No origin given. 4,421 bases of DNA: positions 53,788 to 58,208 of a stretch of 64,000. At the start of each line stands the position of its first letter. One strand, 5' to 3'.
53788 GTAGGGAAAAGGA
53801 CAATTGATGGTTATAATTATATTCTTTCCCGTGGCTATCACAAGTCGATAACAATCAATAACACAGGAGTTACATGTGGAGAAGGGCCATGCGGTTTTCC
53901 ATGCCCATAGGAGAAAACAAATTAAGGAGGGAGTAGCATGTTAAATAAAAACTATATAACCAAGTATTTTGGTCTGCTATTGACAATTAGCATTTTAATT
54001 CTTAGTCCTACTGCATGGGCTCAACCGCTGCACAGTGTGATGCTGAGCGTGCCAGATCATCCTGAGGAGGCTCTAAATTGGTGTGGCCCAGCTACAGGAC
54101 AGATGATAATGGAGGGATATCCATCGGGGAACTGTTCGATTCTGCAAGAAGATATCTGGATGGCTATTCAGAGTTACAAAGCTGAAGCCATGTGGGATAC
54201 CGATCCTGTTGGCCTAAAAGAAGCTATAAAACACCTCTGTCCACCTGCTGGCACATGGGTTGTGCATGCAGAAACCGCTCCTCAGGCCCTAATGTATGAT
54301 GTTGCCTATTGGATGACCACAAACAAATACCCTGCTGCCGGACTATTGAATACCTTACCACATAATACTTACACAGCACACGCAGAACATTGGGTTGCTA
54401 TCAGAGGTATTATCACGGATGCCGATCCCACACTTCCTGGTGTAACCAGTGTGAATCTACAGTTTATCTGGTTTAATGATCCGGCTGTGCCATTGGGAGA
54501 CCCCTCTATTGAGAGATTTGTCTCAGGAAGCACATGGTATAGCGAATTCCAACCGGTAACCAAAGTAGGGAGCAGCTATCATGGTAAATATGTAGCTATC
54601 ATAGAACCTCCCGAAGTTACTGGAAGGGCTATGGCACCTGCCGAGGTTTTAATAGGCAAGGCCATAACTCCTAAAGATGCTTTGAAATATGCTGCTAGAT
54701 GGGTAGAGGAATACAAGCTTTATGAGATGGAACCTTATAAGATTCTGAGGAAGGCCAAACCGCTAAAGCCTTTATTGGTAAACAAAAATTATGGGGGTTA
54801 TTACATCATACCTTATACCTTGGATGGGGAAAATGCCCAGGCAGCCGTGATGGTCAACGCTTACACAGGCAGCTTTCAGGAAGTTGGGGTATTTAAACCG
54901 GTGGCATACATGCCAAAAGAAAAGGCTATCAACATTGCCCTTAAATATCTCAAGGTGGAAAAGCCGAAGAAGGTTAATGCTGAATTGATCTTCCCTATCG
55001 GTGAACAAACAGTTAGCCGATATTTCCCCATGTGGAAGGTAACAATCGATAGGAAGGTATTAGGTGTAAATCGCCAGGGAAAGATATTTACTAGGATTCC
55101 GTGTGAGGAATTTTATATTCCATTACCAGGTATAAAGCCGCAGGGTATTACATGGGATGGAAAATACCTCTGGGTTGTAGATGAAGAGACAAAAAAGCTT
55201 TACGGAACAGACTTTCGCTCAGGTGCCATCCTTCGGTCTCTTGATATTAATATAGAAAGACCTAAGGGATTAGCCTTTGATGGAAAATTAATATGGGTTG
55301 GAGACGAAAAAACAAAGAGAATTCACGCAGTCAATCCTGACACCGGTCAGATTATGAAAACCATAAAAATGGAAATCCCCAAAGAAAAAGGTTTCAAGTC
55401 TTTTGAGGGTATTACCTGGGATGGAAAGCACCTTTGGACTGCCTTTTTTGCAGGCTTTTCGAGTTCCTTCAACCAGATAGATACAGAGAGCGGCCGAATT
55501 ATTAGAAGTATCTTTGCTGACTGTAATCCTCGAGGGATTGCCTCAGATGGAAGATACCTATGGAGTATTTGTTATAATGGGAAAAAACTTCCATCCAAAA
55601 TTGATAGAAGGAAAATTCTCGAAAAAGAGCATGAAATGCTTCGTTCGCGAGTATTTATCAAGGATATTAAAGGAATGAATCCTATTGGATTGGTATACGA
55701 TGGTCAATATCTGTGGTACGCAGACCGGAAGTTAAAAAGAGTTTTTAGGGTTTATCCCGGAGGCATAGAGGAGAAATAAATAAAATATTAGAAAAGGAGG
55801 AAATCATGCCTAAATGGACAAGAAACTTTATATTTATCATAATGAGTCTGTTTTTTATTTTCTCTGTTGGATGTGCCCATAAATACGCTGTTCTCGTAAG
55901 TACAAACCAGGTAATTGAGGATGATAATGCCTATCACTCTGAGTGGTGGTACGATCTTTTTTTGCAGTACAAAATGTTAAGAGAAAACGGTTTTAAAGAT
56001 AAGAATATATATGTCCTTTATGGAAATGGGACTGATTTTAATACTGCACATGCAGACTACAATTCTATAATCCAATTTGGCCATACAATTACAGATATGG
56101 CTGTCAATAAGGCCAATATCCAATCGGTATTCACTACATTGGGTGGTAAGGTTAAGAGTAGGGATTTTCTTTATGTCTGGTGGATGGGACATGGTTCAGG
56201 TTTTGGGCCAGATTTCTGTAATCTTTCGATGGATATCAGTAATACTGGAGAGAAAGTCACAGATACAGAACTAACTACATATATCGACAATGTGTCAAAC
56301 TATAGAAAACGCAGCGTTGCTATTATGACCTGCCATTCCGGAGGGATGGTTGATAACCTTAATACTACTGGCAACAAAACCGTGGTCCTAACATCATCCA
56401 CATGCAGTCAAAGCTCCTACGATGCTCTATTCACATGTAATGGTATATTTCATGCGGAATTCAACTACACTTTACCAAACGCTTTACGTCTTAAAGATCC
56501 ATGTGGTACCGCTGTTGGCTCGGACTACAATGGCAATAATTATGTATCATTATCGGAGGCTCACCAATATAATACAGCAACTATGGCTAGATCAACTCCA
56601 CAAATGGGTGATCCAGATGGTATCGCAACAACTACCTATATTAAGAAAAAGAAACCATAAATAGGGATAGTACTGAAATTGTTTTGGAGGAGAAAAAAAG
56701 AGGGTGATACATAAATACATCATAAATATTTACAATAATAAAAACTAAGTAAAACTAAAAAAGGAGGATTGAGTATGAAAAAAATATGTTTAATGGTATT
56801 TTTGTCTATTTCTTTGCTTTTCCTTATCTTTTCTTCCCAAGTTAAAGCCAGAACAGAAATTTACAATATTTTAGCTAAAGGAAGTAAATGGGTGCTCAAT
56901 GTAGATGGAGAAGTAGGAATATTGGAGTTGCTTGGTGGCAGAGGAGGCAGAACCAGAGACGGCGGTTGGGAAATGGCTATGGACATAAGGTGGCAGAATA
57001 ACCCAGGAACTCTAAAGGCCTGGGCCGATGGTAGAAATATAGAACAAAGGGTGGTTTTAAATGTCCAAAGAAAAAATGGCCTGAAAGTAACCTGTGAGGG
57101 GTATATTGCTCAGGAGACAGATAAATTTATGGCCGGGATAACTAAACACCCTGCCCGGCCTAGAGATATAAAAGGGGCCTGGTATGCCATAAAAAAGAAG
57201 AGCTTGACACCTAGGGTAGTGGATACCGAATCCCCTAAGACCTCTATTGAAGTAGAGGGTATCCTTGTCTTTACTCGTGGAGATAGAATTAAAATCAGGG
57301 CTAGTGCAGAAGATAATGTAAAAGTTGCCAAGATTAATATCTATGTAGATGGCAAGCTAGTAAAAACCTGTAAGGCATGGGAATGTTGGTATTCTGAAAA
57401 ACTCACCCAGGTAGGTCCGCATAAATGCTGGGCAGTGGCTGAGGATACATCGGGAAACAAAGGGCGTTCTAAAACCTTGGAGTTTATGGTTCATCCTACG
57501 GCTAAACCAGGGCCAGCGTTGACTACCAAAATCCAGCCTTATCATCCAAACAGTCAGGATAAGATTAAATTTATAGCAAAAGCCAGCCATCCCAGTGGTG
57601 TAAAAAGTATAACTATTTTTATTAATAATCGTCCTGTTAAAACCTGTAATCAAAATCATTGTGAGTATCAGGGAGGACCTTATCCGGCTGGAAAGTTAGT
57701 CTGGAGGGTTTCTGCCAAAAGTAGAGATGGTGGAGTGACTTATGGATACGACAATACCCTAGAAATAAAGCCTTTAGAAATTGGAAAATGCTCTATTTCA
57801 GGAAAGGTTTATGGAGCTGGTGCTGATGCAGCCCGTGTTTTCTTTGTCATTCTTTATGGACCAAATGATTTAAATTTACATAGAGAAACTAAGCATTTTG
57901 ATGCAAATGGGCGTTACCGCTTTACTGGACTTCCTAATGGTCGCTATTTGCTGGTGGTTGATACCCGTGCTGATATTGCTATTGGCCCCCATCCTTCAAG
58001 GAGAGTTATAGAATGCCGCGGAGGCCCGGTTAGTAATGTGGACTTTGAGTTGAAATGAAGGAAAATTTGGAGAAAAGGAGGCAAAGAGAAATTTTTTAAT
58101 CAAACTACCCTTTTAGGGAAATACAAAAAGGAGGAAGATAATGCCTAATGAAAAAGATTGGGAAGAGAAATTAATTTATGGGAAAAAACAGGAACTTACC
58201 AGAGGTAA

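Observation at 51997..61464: Island packing four distinct cysteine-peptidase families with propeller, PepSY and Ig modules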

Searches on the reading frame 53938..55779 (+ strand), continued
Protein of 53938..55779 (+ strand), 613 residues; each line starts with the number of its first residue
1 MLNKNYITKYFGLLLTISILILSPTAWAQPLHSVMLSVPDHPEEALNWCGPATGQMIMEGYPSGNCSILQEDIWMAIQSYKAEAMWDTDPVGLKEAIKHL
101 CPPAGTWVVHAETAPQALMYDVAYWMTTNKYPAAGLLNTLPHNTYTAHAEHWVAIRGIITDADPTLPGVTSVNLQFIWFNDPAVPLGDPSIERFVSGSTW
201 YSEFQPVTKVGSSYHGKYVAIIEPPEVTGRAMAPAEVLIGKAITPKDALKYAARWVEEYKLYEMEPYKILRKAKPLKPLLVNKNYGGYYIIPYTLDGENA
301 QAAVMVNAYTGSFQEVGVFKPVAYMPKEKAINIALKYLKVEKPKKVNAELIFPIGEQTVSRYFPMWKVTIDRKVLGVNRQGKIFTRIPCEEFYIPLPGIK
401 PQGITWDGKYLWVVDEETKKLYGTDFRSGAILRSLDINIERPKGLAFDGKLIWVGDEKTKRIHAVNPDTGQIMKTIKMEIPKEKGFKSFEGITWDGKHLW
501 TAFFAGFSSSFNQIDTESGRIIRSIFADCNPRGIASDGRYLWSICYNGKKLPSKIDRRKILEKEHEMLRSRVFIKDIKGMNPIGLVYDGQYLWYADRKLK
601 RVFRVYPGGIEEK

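Call 61: search_protein_families(library=pfam, alignment_id=A1, max_evalue=1)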
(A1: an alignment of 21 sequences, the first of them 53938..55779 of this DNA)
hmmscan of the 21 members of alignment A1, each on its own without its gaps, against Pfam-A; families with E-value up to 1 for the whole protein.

A. member 1, window:53938-55779:+ (613 aa): 4 families
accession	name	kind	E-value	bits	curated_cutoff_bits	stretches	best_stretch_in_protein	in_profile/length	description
PF21959.2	DUF6923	-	0.0016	18.7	27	1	449-521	98-164/234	Repeat of unknown function (DUF6923)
PF13449.12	Phytase-like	-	0.043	14.2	27.6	1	444-503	72-142/284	Esterase-like activity of phytase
PF10708.14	DUF2510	-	0.2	11.8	24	1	178-208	3-30/35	Protein of unknown function (DUF2510)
PF01436.27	NHL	-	0.22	12.1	20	0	441-463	3-26/28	NHL repeat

B. families by the number of members that match (of 21 scanned): 21 families
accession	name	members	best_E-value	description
PF13529.12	Peptidase_C39_2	9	3e-05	Peptidase_C39 like family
PF21959.2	DUF6923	8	1.9e-06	Repeat of unknown function (DUF6923)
PF03413.25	PepSY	7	0.00017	Peptidase propeptide and YPEB domain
PF10708.14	DUF2510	5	0.061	Protein of unknown function (DUF2510)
PF05096.18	Glu_cyclase_2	3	0.0089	Glutamine cyclotransferase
PF13505.12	OMP_b-brl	2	1.1e-06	Outer membrane protein beta-barrel domain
PF01436.27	NHL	2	0.00051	NHL repeat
PF13360.13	PQQ_2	2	0.0066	Outer membrane protein assembly factor BamB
PF24684.1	Vgb_lyase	1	0.039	Virginiamycin B lyase family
PF01617.23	Surface_Ag_2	1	0.04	Surface antigen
PF02462.21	Opacity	1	0.042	Opacity family porin protein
PF13449.12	Phytase-like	1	0.043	Esterase-like activity of phytase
PF02530.20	Porin_2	1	0.073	Porin subfamily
PF22043.2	DUF6935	1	0.12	Domain of unknown function (DUF6935)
PF08450.18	SGL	1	0.13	SMP-30/Gluconolactonase/LRE-like region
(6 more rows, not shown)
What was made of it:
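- On Peptidase C39 / C39-like (clan CA), for g2: 9 of 21 relatives hit PF13529, with best E 3e-5 (call 61).
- Closest known: C39 double-glycine peptidase domains of PCAT/AMS ABC transporters. Same: 9 of 21 relatives hit PF13529 (call 61).
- Checked: However, 9 of 21 family members hit Peptidase_C39_2 and 7 of 21 hit PepSY (call 61).
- C39_2 and PepSY Pfam hits occur in 9 and 7 of 21 members (call 61). 3 of 21 members hit Pfam Glu_cyclase_2 weakly (call 61).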

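Call 63: predict_structure(alignment_id=A1)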
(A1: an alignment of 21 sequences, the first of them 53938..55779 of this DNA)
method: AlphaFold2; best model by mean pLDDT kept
length: 613 residues; sequences in the alignment: 21
mean_pLDDT: 89.5   pTM: 0.82
mean pLDDT of the five models: 89.5, 87.8, 87.4, 86.7, 85.8
residues with pLDDT >= 90: 412; 70-90: 163; 50-70: 26; < 50: 12
segments of 3 or more residues with pLDDT < 50: 1-3, 23-27, 610-613
pLDDT, mean of each block of 10 residues (from residue 1): 61 74 53 90 81 93 82 95 91 94 85 93 94 91 73 95 93 95 81 92 86 90 89 83 96 96 91 96 91 94 96 94 94 96 94 77 93 92 87 87 95 97 86 93 97 97 97 96 89 97 93 95 93 96 90 93 93 87 93 92 80 36
secondary structure, 60 per line:
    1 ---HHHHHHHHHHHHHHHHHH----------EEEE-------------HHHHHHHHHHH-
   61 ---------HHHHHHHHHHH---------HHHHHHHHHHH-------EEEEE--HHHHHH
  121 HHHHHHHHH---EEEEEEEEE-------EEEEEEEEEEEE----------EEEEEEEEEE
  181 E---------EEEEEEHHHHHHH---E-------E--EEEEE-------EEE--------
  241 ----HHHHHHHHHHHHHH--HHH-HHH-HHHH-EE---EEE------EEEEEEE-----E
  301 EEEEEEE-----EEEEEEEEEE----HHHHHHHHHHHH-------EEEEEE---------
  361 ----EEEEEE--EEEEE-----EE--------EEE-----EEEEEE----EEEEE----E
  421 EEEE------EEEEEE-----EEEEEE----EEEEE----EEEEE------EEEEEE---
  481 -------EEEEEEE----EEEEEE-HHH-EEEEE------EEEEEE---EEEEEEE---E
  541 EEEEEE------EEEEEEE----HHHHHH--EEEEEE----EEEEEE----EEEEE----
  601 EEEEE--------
elements in order: H4-21 E32-35 H49-59 H70-80 H90-100 E108-112 H115-129 E133-141 E149-160 E171-181 E191-196 H197-203 E218-222 E230-232 H245-258 H269-272 E279-281 E288-294 E300-307 E313-322 H327-338 E346-351 E365-370 E373-377 E393-395 E401-406 E411-415 E420-424 E431-436 E442-447 E452-456 E461-465 E472-477 E488-494 E499-504 E510-514 E521-526 E530-536 E540-546 E553-559 H564-569 E572-577 E582-587 E592-596 E601-605
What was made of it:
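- On Type I glutaminyl cyclase, for the g2 propeller: The model has five four-stranded blades (call 63).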

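Call 67: search_protein_families(library=pfam, proteins=[L038:9283-10512:+, L038:10649-11479:+, L028:9437-10057:+, L028:10059-10706:+, L028:7866-9188:+, L028:12082-13731:+, L027:500-1117:+, L027:1583-2290:+, L043:4657-5640:+, L046:6168-6767:+], max_evalue=0.01)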
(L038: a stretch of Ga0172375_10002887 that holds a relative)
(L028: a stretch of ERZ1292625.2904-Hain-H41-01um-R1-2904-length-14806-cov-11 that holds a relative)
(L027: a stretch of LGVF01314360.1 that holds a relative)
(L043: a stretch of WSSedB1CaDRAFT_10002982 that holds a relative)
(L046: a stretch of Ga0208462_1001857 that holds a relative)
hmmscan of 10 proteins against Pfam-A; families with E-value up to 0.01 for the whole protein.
L038:9283-10512:+ (409 aa): 2 families
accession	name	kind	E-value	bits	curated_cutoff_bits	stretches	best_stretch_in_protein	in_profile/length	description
PF13688.12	Reprolysin_5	-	0.0021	18.7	27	1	341-374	141-169/196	Metallo-peptidase family M12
PF13583.11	Reprolysin_4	-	0.0078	16.3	22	0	340-365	138-159/203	Metallo-peptidase family M12B Reprolysin-like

L038:10649-11479:+ (276 aa): 1 family
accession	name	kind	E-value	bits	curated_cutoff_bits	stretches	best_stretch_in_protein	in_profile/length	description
PF00656.27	Peptidase_C14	-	7e-29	101.6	21.4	1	3-269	2-229/233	Caspase domain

L028:9437-10057:+ (206 aa): 2 families
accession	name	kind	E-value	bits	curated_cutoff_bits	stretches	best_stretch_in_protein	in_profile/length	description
PF13529.12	Peptidase_C39_2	-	9.5e-07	29.9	24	1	32-169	2-143/143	Peptidase_C39 like family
PF12385.14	Peptidase_C70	-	5.4e-06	26.8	19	1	35-170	11-125/141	Papain-like cysteine protease AvrRpt2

L028:10059-10706:+ (215 aa): 0 families

L028:7866-9188:+ (440 aa): 2 families
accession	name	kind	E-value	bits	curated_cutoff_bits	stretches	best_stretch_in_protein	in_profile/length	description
PF04055.27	Radical_SAM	-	1.7e-23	84.1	29.5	1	112-265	2-165/166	Radical SAM superfamily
PF13353.11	Fer4_12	-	3.6e-07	31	22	1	115-213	13-116/137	4Fe-4S single cluster domain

L028:12082-13731:+ (549 aa): 0 families

L027:500-1117:+ (205 aa): 0 families

L027:1583-2290:+ (235 aa): 0 families

L043:4657-5640:+ (328 aa): 0 families

L046:6168-6767:+ (199 aa): 0 families
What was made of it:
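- Peptidase-rich surroundings recur in the nearest relatives: C14 and M12-like genes in L038, and C1 and C39_2/C70 genes in L028 (call 67).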

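Call 73: search_protein_families(library=pfam, alignment_id=A5, max_evalue=0.0001)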
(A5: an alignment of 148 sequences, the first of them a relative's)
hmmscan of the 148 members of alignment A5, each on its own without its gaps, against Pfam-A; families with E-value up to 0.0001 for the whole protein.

A. member 1, L027:500-1114:+ (205 aa): 0 families

B. families by the number of members that match (of 148 scanned): 145 families (the first 25 are shown)
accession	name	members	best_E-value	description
PF00072.30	Response_reg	5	4.8e-31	Response regulator receiver domain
PF00005.33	ABC_tran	4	2.5e-47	ABC transporter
PF01926.29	MMR_HSR1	3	1.3e-59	50S ribosome-binding GTPase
PF00009.33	GTP_EFTU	3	1.9e-26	Elongation factor Tu GTP binding domain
PF02421.24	FeoB_N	3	8.6e-25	Ferrous iron transport protein B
PF00350.29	Dynamin_N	3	1.4e-17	Dynamin family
PF03193.22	RsgA_GTPase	3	1.7e-09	RsgA GTPase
PF00557.29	Peptidase_M24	2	5.7e-52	Metallopeptidase family M24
PF04389.22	Peptidase_M28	2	6.8e-38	Peptidase family M28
PF14714.11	KH_dom-like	2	2e-29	KH-domain-like of EngA bacterial GTPase enzymes, C-terminal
PF12848.13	ABC_tran_Xtn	2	2.8e-24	ABC transporter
PF04055.27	Radical_SAM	2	1.7e-23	Radical SAM superfamily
PF01321.24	Creatinase_N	2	7.4e-22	Creatinase/Prolidase N-terminal domain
PF07650.23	KH_2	2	1.8e-20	KH domain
PF13688.12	Reprolysin_5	2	8.1e-16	Metallo-peptidase family M12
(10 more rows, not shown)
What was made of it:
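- Tried and rejected: The most frequent family is Response_reg (5 members), and each peptidase family appears at most twice (call 73).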

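Call 93: search_dna_similar(query=window:53938-55779:+, collection=plasmids, mode=protein, max_rows=10)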
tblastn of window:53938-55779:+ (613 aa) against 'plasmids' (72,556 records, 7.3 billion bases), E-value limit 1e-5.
Records with a match: 52; places in all: 55; records where one place covers at least 80% of the query: 0.
Best place of each record, by identity: <60% 52.
By first word of the organism name: Rhizobium 9; Ensifer 8; Sinorhizobium 6; Caballeronia 6; Paraburkholderia 5; Burkholderia 4; Paracoccus 4; Cupriavidus 3; Phyllobacterium 3; Pelagibacterium 1; and 3 more.
By predicted mobility (MOB-suite, as given by PLSDB): non-mobilizable 38; mobilizable 8; conjugative 6.
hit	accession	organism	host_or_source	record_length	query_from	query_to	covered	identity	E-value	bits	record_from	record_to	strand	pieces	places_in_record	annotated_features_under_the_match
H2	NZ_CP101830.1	Pelagibacterium sp. H642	soil,desert land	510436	234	558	53%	21.8%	1e-6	60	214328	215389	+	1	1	PQQ-binding-like beta-propeller repeat protein | helix-turn-helix domain-containing protein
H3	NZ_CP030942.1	Nitratireductor thuwali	-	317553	371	595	37%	27.9%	2e-8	66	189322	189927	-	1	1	PQQ-binding-like beta-propeller repeat protein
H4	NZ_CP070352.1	Ensifer sp. PDNC004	cell culture,Plastic debris in ...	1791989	391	605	35%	28.2%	4e-8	64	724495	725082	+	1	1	none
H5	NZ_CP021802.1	Sinorhizobium meliloti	Medicago sativa,Single Cell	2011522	393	605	35%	27.1%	3e-8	65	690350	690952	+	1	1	none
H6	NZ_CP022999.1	Rhizobium sp. 11515TR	Cell culture,agricultural soil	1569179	402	595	32%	28.9%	5e-7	61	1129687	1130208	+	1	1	none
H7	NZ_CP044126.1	Rhizobium sp. BG4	Prosopis cineraria,pure bacterial ...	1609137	400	605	34%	27.2%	3e-6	58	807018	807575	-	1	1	record has no annotation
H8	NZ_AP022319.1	Burkholderia sp. THE68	Togo hemipterus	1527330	393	590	32%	28.1%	4e-6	58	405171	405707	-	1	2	none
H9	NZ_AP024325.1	Caballeronia sp. NK8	-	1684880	393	590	32%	28.1%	7e-6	57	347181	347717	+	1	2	none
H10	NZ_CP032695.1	Rhizobium jaguaris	Calliandra grandiflora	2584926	393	589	32%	28.3%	5e-7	61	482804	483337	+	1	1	none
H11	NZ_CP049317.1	Caballeronia sp. SBC2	whole organism,soil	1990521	393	570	29%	30.9%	8e-7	60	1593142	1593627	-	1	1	none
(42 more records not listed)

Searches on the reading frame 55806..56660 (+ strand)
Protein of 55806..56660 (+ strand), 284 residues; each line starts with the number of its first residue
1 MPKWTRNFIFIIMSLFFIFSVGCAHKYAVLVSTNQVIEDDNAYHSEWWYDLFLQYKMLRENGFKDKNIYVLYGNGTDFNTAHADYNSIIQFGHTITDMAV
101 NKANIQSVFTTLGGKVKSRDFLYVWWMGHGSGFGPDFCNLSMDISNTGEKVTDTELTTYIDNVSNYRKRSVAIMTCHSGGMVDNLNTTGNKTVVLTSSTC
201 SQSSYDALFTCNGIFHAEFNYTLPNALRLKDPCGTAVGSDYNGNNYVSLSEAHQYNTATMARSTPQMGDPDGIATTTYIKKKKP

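Call 3: search_protein_families(library=pfam, proteins=[window:55806-56660:+], max_evalue=0.1)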
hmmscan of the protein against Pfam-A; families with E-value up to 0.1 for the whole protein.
window:55806-56660:+ (284 aa): 1 family
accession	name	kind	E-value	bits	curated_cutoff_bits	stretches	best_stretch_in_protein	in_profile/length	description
PF01650.23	Peptidase_C13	-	1.2e-06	28.7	22.8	1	49-215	19-193/258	Peptidase C13 family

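Call 4: search_protein_families(library=ncbifam, proteins=[window:55806-56660:+], max_evalue=0.1)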
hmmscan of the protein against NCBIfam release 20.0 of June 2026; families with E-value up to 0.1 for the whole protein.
window:55806-56660:+ (284 aa): 0 families

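Call 38: search_solved_structures(query=window:55806-56660:+, max_evalue=10, show_alignments=2)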
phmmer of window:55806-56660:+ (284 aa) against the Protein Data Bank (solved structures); distinct sequences matched with E-value up to 10: 1.
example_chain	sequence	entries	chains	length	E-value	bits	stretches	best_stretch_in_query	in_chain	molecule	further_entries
6w8s_A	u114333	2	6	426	1.6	11.4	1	104-186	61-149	Metacaspase-4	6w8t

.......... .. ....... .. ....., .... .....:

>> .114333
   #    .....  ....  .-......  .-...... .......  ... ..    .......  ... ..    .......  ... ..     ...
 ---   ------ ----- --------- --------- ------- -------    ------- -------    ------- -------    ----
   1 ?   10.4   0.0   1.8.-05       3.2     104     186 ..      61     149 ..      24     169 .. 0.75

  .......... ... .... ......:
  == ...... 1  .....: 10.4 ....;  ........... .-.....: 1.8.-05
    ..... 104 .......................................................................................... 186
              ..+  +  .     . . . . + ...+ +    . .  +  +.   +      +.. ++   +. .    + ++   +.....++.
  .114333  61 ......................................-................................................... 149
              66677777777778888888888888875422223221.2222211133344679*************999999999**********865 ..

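Call 39: search_protein_families(library=padloc, proteins=[window:55806-56660:+], max_evalue=0.01)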
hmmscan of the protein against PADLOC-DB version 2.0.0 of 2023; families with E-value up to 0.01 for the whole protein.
window:55806-56660:+ (284 aa): 0 families

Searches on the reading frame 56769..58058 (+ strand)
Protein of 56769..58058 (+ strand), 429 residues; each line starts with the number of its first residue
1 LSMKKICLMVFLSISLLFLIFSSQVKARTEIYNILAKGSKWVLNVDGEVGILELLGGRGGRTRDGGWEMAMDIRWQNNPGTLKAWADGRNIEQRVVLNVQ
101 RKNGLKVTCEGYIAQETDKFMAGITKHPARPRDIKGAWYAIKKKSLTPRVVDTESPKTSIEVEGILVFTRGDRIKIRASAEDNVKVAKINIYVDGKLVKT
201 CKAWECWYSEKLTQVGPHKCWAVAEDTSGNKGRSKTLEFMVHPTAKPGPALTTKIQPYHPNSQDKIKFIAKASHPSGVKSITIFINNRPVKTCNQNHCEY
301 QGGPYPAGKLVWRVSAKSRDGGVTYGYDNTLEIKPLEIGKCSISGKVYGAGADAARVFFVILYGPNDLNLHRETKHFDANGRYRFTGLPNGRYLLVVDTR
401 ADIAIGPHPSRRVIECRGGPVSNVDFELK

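Call 3: search_protein_families(library=pfam, proteins=[window:56769-58058:+], max_evalue=0.1)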
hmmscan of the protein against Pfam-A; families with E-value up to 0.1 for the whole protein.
window:56769-58058:+ (429 aa): 5 families
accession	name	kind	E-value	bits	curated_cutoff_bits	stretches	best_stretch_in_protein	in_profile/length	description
PF17957.7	Big_7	-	1.2e-09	39.1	24.1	1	167-200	13-46/70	Bacterial Ig domain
PF13620.12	CarboxypepD_reg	-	0.00022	21.9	32.3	1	374-428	31-81/82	Carboxypeptidase regulatory-like domain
PF24101.1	eWH_GTF3C1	-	0.0037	17.4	30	1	210-256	53-99/110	GTF3C1, extended winged-helix domain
PF17210.9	SdrD_B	-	0.0039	17.8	29.7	1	373-404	40-71/112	SdrD B-like domain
PF20987.3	I-TevI_DNA-bd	-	0.017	15.4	27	1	333-358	6-31/51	Intron-encoded endonuclease 1, DNA-binding domain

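Call 4: search_protein_families(library=ncbifam, proteins=[window:56769-58058:+], max_evalue=0.1)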
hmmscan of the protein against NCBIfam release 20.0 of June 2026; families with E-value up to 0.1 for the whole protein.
window:56769-58058:+ (429 aa): 2 families
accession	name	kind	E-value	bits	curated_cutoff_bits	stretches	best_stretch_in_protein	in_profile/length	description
NF000535.3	MSCRAMM_SdrC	exception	0.0079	14.2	1700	1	357-401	522-564/963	MSCRAMM family adhesin SdrC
NF047446.1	barrel_OmpL47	domain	0.024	15.1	40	0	211-241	38-68/68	OmpL47-type beta-barrel domain-containing protein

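Call 39: search_protein_families(library=padloc, proteins=[window:56769-58058:+], max_evalue=0.01)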
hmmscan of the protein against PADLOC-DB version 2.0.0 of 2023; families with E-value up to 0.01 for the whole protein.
window:56769-58058:+ (429 aa): 0 families
